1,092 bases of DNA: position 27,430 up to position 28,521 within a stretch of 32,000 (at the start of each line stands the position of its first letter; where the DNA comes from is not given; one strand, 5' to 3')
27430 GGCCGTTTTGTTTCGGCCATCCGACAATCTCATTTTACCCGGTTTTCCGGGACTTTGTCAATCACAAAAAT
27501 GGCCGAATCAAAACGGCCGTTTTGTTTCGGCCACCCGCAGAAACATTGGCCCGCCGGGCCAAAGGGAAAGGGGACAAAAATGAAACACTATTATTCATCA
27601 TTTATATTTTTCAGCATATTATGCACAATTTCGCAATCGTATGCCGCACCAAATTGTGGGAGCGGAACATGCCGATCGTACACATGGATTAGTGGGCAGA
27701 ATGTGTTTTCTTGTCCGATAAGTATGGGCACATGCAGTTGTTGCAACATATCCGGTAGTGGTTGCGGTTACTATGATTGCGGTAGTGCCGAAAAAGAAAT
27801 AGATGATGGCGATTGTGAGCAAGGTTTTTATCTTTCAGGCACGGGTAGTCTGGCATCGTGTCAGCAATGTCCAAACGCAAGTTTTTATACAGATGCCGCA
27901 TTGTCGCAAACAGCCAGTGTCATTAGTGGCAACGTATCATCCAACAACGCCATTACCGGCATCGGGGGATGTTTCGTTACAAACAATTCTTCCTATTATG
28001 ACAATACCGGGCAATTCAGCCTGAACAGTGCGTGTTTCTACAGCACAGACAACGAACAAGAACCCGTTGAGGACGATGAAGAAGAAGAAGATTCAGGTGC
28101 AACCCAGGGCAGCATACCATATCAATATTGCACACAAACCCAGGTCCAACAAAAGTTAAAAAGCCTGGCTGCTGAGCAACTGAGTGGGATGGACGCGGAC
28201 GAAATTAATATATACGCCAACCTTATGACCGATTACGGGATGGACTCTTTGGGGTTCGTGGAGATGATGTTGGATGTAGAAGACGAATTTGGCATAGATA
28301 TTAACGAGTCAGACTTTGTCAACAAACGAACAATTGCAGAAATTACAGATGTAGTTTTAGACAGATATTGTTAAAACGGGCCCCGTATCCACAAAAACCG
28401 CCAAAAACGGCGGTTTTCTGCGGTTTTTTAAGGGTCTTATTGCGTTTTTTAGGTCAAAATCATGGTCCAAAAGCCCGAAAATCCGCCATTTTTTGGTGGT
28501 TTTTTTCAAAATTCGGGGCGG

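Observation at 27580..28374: Acyl-carrier (PP-binding) domain fused behind a Sec signal peptide and a Cys-rich, eukaryote-like domain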

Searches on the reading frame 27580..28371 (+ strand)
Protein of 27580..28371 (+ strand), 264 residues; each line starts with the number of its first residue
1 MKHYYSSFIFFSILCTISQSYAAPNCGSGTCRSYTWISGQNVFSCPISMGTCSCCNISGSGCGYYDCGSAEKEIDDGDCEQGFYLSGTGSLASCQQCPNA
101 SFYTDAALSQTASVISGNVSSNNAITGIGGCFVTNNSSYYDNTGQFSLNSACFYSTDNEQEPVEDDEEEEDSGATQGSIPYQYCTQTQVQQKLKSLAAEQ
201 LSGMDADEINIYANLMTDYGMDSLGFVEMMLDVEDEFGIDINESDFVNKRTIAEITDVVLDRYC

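Call 4: search_protein_families(library=pfam, proteins=[window:27580-28371:+], max_evalue=10)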
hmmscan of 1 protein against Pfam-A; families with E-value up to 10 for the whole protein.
window:27580-28371:+ (264 aa): 3 families
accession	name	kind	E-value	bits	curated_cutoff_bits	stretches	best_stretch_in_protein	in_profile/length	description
PF00550.31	PP-binding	-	1.2e-12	48.4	20.8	1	192-258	2-66/67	Phosphopantetheine attachment site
PF23297.2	ACP_SdgA_C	-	1.1e-05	25.8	27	1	185-262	7-82/95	Highly reducing polyketide synthase sdgA, C-terminal ACP domain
PF14573.12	PP-binding_2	-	0.11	13.2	32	1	221-260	46-85/96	Acyl-carrier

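Call 5: find_homologous_proteins(query=window:27580-28371:+, max_evalue=0.001)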
Query window:27580-28371:+ (264 aa): 1 proteins with E <= 0.001 among 454 candidates.
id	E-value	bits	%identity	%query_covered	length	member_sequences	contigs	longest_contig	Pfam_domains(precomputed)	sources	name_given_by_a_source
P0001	1.4e-137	476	100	82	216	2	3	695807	PF00550.32,PF23297.2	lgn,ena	-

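Call 6: search_protein_families(library=ncbifam, proteins=[window:27580-28371:+], max_evalue=10)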
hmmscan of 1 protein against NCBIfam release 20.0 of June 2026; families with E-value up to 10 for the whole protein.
window:27580-28371:+ (264 aa): 19 families
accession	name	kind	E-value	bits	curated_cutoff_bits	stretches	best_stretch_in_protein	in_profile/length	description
NF002148.0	PRK00982.1-2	subfamily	1.9e-12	46.8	71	1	186-259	2-74/79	acyl carrier protein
NF058660.1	cispen_ACP_AmcB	equivalog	2.6e-12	46.8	80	1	193-259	6-75/80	cispentacin biosynthesis acyl carrier protein AmcB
NF002150.0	PRK00982.1-4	subfamily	6.9e-12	45.4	66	1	185-259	2-75/80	acyl carrier protein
NF002149.0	PRK00982.1-3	equivalog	1.3e-09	37.9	106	1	188-255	3-69/78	acyl carrier protein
TIGR00517.1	acyl_carrier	equivalog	2e-09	37.2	70.45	1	188-255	3-69/77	acyl carrier protein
NF006031.0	PRK08172.1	equivalog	2.1e-09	37.9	76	1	193-259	9-74/82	acyl carrier protein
NF040636.1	AcpM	exception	1.5e-08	34.5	146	1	191-257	8-73/93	meromycolate extension acyl carrier protein AcpM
NF009104.0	PRK12449.1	equivalog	6.4e-08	32.4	70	1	185-262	2-78/80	acyl carrier protein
NF002151.0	PRK00982.1-5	equivalog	1.2e-07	31.8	92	1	188-252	3-66/78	acyl carrier protein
NF002147.0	PRK00982.1-1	equivalog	3.8e-07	29.8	84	1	186-258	5-76/83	acyl carrier protein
NF003757.0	PRK05350.1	equivalog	2e-06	27.9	65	1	185-259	3-76/83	acyl carrier protein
NF004533.0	PRK05883.1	equivalog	2.2e-06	27.4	72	1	184-259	19-93/100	acyl carrier protein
NF005079.0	PRK06508.1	equivalog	0.00022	21.5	83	1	200-243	14-57/93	acyl carrier protein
NF005480.0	PRK07081.1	equivalog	0.00032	20.6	72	1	205-255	18-66/83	acyl carrier protein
NF041183.1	Pks2_ls1_myc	equivalog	0.00081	16.3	2400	1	168-254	1993-2078/2086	sulfolipid-1 biosynthesis phthioceranic/hydroxyphthioceranic acid synthase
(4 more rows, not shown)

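Call 7: find_encoding_contigs(protein=P0001, flank=10000, max_places=6)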
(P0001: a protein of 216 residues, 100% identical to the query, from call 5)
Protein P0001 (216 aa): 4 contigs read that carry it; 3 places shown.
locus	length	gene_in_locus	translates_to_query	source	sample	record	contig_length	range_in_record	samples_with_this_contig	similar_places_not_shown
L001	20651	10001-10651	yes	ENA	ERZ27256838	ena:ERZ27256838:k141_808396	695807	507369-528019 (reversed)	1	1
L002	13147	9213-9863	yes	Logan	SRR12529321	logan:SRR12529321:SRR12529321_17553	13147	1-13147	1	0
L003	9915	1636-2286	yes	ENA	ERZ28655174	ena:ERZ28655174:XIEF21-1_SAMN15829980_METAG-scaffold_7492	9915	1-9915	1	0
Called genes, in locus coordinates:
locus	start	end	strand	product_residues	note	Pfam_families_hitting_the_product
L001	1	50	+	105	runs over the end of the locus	-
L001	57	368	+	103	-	PF04993:TfoX_N (weak)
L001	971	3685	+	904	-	-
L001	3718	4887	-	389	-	PF02684:LpxB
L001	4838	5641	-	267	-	PF00132:Hexapep, PF25084:LbH_EIF2B (faint), PF25087:GMPPB_C, PF00132:Hexapep (weak), PF13720:Acetyltransf_11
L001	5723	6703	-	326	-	-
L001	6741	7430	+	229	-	PF01170:UPF0020 (weak), PF01728:FtsJ (weak), PF05175:MTS, PF06325:PrmA (weak), PF13649:Methyltransf_25, PF13847:Methyltransf_31, PF08241:Methyltransf_11, PF08242:Methyltransf_12 (weak)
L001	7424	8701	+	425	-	PF01551:Peptidase_M23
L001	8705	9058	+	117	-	PF04519:Bactofilin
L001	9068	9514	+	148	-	PF02502:LacAB_rpiB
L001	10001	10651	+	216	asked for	PF23297:ACP_SdgA_C (weak), PF00550:PP-binding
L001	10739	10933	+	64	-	-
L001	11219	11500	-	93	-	-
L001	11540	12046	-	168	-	PF01741:MscL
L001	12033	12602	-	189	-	PF13189:Cytidylate_kin2 (faint), PF13238:AAA_18, PF13671:AAA_33 (faint), PF01202:SKI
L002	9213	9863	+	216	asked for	PF23297:ACP_SdgA_C (weak), PF00550:PP-binding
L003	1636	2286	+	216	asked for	PF23297:ACP_SdgA_C (weak), PF00550:PP-binding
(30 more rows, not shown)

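Call 10: find_related_loci(query=window:27580-28371:+, collection=genome_contigs, flank=10000)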
Query window:27580-28371:+ (264 aa) in genome_contigs; peptide patterns used: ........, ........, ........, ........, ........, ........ (x = any residue, [..] = any of these).
600 stretches matched a pattern (row limit reached: there are more); 1 encode a relative of the query (tblastn E <= 1e-3); 1 distinct loci.
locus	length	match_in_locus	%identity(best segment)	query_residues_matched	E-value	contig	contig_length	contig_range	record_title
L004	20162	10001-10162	33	187-241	3e-6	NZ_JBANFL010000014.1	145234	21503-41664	Sphingobium aquiterrae strain DSM 106441 NODE_14_length_145234_cov_149.577368, whole genome shotgun sequence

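Call 32: search_protein_families(library=pfam, alignment_id=A2, max_evalue=1)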
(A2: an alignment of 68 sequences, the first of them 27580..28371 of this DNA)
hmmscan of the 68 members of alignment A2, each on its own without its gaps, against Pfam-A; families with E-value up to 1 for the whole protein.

A. member 1, window:27580-28371:+ (264 aa): 3 families
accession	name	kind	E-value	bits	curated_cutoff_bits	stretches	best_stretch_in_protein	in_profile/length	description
PF00550.31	PP-binding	-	1.2e-12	48.4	20.8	1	192-258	2-66/67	Phosphopantetheine attachment site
PF23297.2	ACP_SdgA_C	-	1.1e-05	25.8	27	1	185-262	7-82/95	Highly reducing polyketide synthase sdgA, C-terminal ACP domain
PF14573.12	PP-binding_2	-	0.11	13.2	32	1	221-260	46-85/96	Acyl-carrier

B. families by the number of members that match (of 68 scanned): 20 families
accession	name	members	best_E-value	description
PF03302.18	VSP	2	0.0021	Giardia variant-specific surface protein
PF00550.31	PP-binding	1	1.2e-12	Phosphopantetheine attachment site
PF23297.2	ACP_SdgA_C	1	1.1e-05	Highly reducing polyketide synthase sdgA, C-terminal ACP domain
PF15913.10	Furin-like_2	1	0.0016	Furin-like repeat, cysteine-rich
PF11999.13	Ice_binding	1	0.0041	Ice-binding-like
PF06355.19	Aegerolysin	1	0.0071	Aegerolysin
PF23091.2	TNFR_ELAPOR1_6th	1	0.018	ELAPOR1-like, TNF receptor-like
PF09601.15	DUF2459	1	0.029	Protein of unknown function (DUF2459)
PF18866.6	CxC7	1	0.051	CxC7 like cysteine cluster associated with KDZ transposases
PF14573.12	PP-binding_2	1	0.11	Acyl-carrier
PF07293.16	DUF1450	1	0.12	Protein of unknown function (DUF1450)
PF04061.19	ORMDL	1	0.17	ORMDL family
PF00400.38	WD40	1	0.2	WD domain, G-beta repeat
PF04706.18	Dickkopf_N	1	0.22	Dickkopf N-terminal cysteine-rich region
PF18248.6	RalF_SCD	1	0.22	RalF C-terminal Sec-7 capping domain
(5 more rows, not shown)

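Call 33: predict_structure(alignment_id=A2)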
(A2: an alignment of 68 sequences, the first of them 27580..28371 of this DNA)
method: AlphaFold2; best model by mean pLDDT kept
length: 264 residues; sequences in the alignment: 68
mean_pLDDT: 64.0   pTM: 0.41
mean pLDDT of the five models: 64.0, 63.1, 63.1, 62.2, 61.4
residues with pLDDT >= 90: 39; 70-90: 69; 50-70: 74; < 50: 82
segments of 3 or more residues with pLDDT < 50: 24-73, 169-185, 247-249, 262-264
pLDDT, mean of each block of 10 residues (from residue 1): 54 54 46 41 40 43 42 61 84 89 95 78 73 91 95 72 54 34 46 66 79 79 78 71 51 59 48
secondary structure, 60 per line:
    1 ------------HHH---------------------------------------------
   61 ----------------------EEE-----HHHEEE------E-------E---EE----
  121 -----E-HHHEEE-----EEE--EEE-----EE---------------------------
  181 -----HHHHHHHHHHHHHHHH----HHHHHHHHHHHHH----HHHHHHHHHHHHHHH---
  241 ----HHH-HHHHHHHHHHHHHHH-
elements in order: E83-85 E94-96 E131-133 E139-141 E144-146 H186-201 H206-218 H223-237 H249-263

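Call 38: fold_search(model_id=the predicted structure, library=pdb)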
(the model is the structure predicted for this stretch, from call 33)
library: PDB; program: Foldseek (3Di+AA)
matches with E <= 10: 3; with E <= 0.001: 0
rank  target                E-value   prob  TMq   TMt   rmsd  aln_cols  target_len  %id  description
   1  6dv9_F                4.1e+00  0.06  0.11  0.16  11.6        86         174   21  Crystal structure of Mycobacterium tuberculosis transcription initiation complex(ECF sigma factor L) containing 5nt RN (released 2019-02-20)
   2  9vqm_B                7.7e+00  0.01  0.09  0.04  13.7        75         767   21  Cryo-EM structure of Elapor1WT in tetrameric form (released 2025-07-23)
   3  8iue_W                9.3e+00  0.02  0.10  0.22  16.7       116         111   14  RNA polymerase III pre-initiation complex melting complex 1 (released 2023-05-24)

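Call 49: list_cluster_members(proteins=[P0001, window:27580-28371:+])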
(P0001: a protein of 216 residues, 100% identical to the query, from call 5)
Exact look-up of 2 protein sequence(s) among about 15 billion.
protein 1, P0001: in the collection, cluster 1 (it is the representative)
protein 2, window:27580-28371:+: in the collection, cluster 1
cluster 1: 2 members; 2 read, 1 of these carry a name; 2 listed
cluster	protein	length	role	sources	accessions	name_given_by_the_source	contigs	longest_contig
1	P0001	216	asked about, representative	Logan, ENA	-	-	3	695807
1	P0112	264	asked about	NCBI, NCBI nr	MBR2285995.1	MAG: acyl carrier protein [Alphaproteobacteria bacterium] | acyl carrier protein [Alphaproteobacteria bacterium]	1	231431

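Call 50: find_encoding_contigs(protein=window:27580-28371:+, flank=2000, max_places=4)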
Protein window:27580-28371:+ (264 aa): no gene with exactly this product is on record in the collection.

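Call 56: find_related_loci(query=window:27580-28371:+, collection=metagenome_contigs, flank=5000)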
Query window:27580-28371:+ (264 aa) in metagenome_contigs; peptide patterns used: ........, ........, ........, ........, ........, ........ (x = any residue, [..] = any of these).
600 stretches matched a pattern, but none encodes a relative of the query by tblastn (E <= 1e-3).

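Call 57: find_related_loci(query=A2, collection=metagenome_contigs, flank=4000)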
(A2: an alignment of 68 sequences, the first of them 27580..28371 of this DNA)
Query A2 (264 aa) in metagenome_contigs; peptide patterns used: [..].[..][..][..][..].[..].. (x = any residue, [..] = any of these).
43 stretches matched a pattern, but none encodes a relative of the query by tblastn (E <= 1e-3).

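Call 62: search_protein_families(library=phrogs, proteins=[window:27580-28371:+], max_evalue=0.001)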
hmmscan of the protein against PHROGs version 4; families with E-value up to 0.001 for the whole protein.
window:27580-28371:+ (264 aa): 2 families
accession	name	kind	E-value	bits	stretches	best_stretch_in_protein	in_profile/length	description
phrog_5934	-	moron, auxiliary metabolic gene and host takeover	3.5e-12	47.3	1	185-260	11-85/93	acyl carrier protein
phrog_18343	-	unknown function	8.5e-07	30.2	1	181-260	51-135/138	-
